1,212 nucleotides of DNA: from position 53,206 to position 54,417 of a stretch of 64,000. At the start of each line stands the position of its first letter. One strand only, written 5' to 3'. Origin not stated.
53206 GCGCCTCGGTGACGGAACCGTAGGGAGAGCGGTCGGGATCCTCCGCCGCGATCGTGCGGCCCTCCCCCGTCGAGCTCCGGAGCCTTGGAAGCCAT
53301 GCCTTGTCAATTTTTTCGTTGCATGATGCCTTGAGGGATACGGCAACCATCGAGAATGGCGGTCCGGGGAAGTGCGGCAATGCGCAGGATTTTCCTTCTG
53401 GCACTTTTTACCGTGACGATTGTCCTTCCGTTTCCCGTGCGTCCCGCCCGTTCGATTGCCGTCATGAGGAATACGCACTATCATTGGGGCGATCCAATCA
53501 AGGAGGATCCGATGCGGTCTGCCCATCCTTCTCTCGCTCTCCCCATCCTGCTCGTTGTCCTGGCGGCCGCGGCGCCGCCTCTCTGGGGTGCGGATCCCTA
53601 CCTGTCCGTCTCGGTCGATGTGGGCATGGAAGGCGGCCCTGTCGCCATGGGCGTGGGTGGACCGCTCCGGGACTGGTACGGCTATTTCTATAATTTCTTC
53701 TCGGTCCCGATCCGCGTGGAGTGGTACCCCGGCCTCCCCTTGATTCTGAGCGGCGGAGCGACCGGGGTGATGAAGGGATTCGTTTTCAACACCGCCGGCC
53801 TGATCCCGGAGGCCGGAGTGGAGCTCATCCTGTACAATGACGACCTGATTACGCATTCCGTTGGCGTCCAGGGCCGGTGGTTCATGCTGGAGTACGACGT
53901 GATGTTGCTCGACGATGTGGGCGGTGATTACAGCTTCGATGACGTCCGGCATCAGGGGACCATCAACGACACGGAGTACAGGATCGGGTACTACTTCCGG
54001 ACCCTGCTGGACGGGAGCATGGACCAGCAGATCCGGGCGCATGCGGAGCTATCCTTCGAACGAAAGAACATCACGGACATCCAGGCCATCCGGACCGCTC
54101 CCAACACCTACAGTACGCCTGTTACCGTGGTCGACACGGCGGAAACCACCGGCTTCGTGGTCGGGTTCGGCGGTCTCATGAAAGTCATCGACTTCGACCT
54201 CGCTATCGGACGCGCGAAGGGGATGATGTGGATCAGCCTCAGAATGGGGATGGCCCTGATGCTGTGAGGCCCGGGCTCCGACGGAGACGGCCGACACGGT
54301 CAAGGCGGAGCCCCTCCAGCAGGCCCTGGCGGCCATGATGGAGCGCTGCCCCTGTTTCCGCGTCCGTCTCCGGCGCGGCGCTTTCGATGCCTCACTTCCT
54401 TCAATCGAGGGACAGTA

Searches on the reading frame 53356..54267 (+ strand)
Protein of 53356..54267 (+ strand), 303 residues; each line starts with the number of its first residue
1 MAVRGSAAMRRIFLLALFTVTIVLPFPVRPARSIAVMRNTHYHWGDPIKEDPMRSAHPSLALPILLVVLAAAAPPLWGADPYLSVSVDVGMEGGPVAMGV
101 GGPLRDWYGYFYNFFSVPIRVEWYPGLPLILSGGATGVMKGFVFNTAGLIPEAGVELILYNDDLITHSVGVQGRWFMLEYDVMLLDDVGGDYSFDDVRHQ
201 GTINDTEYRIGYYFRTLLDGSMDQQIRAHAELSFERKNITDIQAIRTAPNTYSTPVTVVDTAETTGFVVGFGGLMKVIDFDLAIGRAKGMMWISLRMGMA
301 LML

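Call 5: search_protein_families(library=ncbifam, proteins=[window:53356-54267:+], max_evalue=0.01)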
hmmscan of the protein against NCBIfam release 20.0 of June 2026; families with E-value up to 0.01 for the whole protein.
window:53356-54267:+ (303 aa): 0 families

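Call 29: find_related_loci(query=window:53356-54267:+, collection=metagenome_contigs, flank=10000)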
Query window:53356-54267:+ (303 aa) in metagenome_contigs; peptide patterns used: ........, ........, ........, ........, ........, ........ (x = any residue, [..] = any of these).
118 stretches matched a pattern, but none encodes a relative of the query by tblastn (E <= 1e-3).
